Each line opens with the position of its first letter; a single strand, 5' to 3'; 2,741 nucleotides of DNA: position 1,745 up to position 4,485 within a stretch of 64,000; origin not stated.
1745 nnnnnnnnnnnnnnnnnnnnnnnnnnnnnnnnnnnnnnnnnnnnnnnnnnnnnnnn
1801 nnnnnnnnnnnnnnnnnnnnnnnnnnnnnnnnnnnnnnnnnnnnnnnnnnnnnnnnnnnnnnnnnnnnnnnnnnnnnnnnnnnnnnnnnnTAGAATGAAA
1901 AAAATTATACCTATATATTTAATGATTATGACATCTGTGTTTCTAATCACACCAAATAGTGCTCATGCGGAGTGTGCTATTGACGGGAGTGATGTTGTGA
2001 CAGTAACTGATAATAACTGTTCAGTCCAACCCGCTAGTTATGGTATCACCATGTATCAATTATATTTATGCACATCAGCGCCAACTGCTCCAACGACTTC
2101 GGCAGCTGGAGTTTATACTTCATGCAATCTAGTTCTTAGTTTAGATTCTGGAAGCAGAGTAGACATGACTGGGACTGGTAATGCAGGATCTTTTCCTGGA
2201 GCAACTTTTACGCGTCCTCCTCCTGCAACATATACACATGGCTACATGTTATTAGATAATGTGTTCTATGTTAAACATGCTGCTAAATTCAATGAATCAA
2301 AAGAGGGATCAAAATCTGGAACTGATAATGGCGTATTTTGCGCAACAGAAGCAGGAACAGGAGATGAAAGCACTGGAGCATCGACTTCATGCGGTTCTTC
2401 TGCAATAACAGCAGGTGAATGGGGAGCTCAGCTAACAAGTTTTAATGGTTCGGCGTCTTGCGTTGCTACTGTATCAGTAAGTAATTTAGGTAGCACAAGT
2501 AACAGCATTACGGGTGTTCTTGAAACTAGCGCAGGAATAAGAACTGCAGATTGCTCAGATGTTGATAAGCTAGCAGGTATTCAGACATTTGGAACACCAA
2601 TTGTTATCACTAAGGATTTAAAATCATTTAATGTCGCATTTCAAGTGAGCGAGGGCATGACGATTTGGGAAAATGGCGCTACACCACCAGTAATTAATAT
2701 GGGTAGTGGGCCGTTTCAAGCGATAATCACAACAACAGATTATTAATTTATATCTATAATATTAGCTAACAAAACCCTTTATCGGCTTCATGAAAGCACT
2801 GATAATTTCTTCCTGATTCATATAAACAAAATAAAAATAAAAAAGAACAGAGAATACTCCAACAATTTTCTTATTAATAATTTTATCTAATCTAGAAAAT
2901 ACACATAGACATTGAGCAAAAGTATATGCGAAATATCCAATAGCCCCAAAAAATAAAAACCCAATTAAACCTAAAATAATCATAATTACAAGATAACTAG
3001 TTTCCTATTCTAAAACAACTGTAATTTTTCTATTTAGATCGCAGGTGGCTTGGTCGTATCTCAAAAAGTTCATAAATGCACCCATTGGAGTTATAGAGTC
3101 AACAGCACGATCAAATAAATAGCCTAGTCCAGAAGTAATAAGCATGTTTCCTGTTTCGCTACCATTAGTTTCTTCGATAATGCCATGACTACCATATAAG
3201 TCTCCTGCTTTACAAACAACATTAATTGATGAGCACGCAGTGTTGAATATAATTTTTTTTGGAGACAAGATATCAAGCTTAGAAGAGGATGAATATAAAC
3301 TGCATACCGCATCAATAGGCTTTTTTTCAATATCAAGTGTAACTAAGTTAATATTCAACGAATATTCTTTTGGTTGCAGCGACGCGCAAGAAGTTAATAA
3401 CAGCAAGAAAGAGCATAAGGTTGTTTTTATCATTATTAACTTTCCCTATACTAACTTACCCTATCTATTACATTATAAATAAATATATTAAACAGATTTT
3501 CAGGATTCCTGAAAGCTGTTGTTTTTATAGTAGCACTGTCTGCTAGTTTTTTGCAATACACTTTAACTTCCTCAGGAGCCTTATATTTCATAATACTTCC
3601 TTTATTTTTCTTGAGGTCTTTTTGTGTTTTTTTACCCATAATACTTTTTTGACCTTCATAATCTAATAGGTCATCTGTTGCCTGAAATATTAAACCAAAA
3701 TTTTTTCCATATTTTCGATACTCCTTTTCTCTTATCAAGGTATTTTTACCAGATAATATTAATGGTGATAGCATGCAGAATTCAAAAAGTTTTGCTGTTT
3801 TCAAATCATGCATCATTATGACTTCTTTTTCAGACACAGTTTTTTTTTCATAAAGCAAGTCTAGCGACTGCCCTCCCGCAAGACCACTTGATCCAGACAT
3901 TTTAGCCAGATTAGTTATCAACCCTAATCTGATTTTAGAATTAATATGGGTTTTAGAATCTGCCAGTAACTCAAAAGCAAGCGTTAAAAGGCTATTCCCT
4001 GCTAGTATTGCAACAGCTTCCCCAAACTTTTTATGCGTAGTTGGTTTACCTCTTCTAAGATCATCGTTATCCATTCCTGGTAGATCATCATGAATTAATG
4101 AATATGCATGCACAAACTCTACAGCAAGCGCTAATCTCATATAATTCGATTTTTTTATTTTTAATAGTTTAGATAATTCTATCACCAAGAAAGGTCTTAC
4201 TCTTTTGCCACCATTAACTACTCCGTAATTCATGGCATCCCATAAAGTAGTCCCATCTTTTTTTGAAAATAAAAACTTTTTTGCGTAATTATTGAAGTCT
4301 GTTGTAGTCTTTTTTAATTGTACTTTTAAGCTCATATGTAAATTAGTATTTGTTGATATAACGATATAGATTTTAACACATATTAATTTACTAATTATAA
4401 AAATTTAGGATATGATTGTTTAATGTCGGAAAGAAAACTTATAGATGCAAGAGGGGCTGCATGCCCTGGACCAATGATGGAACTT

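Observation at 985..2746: Passenger-less inverse-autotransporter beta-barrel tightly coupled to a separately secreted Cys-rich protein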

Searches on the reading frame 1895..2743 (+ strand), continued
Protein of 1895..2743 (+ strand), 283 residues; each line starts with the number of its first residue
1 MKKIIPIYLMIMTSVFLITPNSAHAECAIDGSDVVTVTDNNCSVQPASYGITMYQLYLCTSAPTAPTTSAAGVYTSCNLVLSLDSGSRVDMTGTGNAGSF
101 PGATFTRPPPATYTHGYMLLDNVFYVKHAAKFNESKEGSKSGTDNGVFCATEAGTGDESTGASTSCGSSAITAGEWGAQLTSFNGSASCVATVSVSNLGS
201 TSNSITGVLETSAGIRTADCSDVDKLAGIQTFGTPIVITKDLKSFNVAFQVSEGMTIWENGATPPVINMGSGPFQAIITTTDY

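Call 63: find_encoding_contigs(protein=P0323, flank=4000, max_places=2)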
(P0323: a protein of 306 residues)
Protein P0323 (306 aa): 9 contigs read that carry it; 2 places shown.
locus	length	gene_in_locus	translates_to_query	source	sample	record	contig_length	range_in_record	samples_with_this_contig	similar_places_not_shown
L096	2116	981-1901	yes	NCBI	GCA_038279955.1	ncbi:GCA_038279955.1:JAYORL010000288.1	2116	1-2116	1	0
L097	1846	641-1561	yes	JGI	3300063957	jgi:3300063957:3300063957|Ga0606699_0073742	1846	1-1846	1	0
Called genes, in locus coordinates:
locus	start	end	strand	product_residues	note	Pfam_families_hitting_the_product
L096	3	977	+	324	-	?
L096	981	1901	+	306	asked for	-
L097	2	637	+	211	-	?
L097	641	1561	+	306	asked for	-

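Call 64: search_protein_families(library=pfam, proteins=[L096:3-974:+, L094:1-258:+, L095:2993-3994:+, L097:2-634:+], max_evalue=0.01)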
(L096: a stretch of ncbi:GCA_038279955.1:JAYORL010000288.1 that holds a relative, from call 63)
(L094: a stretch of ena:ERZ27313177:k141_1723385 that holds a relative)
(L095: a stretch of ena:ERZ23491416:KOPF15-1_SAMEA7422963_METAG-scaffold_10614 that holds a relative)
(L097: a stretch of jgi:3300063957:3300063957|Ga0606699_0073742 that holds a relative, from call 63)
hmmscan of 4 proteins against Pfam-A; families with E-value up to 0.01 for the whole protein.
L096:3-974:+ (324 aa): 1 family
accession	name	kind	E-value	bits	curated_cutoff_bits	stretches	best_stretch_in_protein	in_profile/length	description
PF11924.14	IAT_beta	-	1.2e-34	120.6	22.3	1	100-305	68-279/279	Inverse autotransporter, beta-domain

L094:1-258:+ (86 aa): 0 families

L095:2993-3994:+ (334 aa): 1 family
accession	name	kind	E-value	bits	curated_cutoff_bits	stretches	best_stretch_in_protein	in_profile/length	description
PF11924.14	IAT_beta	-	8.6e-38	130.9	22.3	1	99-314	67-279/279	Inverse autotransporter, beta-domain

L097:2-634:+ (211 aa): 1 family
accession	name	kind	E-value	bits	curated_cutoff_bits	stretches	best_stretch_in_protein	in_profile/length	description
PF11924.14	IAT_beta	-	1.3e-32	113.9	22.3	1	1-192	80-279/279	Inverse autotransporter, beta-domain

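Call 78: find_encoding_contigs(protein=P0209, flank=5000, max_places=2)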
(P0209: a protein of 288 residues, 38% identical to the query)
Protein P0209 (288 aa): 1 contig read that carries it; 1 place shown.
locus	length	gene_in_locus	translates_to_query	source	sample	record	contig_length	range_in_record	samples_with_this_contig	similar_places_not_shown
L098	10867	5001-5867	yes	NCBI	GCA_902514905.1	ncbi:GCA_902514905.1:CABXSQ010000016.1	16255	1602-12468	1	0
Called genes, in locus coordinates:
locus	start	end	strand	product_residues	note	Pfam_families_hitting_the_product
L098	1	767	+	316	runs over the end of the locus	PF00389:2-Hacid_dh, PF02826:2-Hacid_dh_C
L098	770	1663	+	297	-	PF00850:Hist_deacetyl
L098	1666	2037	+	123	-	PF01641:SelR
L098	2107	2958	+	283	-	PF11924:IAT_beta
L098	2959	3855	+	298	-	-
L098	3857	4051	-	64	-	PF00462:Glutaredoxin (weak), PF04908:SH3BGR (weak)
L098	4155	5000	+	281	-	PF11924:IAT_beta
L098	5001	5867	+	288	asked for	-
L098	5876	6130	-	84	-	PF00462:Glutaredoxin, PF04908:SH3BGR (weak)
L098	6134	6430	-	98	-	PF10985:DUF2805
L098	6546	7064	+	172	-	-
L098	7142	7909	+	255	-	PF03807:F420_oxidored, PF14748:P5CR_dimer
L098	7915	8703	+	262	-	PF00005:ABC_tran, PF02463:SMC_N (faint), PF13304:AAA_21 (faint), PF12399:BCA_ABC_TP_C (faint)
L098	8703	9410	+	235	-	PF00005:ABC_tran, PF13304:AAA_21 (faint)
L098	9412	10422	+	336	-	PF02653:BPD_transp_2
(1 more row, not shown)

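Call 79: find_encoding_contigs(protein=P0174, flank=5000, max_places=2)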
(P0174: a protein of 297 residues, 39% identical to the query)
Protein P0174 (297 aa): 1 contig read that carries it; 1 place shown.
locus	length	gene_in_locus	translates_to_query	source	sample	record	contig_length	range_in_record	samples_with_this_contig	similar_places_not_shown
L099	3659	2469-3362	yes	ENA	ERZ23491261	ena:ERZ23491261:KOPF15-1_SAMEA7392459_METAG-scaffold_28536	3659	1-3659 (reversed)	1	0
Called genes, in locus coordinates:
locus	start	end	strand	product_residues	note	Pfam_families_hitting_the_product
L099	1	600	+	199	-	?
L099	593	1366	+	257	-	PF25062:ARM_TT21_N (faint), PF13374:TPR_10 (faint), PF13414:TPR_11, PF00515:TPR_1, PF07719:TPR_2 (weak), PF13181:TPR_8 (weak), PF13424:TPR_12 (weak), PF13414:TPR_11 (weak), +9 more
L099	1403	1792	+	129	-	PF11924:IAT_beta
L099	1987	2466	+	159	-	PF11924:IAT_beta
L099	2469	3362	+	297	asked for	-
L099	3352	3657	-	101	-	?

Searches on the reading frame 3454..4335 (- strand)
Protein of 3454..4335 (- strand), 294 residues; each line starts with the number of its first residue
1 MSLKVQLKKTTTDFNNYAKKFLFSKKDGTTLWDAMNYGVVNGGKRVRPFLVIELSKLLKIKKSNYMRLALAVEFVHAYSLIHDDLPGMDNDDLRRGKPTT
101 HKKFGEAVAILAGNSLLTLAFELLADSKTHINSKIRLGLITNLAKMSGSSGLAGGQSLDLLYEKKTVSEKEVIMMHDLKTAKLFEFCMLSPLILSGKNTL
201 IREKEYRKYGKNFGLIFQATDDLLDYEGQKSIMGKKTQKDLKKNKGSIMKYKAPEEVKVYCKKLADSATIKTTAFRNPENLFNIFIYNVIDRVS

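Call 74: list_cluster_members(proteins=[L009:558-1679:+, L009:5733-6104:+, L009:6152-6997:+, L009:9246-10481:+, L009:3884-4831:+, window:3454-4335:-, window:4679-5815:+, window:985-1890:+, window:1895-2743:+, window:7920-9254:-])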
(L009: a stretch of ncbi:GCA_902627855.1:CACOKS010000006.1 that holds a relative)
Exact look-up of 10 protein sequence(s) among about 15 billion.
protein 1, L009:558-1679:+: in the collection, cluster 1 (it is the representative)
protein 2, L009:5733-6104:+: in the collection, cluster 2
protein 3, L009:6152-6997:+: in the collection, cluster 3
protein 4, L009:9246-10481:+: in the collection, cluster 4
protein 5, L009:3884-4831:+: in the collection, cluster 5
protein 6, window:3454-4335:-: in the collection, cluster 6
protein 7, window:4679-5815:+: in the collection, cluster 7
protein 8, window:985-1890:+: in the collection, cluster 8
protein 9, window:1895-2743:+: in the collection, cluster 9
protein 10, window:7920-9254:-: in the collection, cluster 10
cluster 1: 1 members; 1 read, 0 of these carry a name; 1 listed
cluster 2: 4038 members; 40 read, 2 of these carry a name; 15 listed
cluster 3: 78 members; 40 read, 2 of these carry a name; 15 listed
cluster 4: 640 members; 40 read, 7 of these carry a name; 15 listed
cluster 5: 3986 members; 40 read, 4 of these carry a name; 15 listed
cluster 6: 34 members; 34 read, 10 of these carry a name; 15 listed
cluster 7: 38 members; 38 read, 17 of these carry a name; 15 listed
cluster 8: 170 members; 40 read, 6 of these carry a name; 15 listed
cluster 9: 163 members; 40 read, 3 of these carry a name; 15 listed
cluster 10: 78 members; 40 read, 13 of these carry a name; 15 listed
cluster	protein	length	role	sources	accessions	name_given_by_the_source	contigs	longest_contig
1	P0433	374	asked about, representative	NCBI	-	-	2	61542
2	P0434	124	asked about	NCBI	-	-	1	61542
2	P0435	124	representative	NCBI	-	-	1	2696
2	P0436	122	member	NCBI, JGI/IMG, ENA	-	peptide-methionine (R)-S-oxide reductase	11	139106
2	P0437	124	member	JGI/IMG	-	peptide-methionine (R)-S-oxide reductase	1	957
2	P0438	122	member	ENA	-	-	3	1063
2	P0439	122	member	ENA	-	-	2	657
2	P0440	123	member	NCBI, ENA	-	-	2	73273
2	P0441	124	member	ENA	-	-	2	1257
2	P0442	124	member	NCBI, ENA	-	-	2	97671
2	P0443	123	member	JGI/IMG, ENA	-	-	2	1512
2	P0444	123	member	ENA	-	-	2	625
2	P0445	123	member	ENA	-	-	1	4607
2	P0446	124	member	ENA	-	-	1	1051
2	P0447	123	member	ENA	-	-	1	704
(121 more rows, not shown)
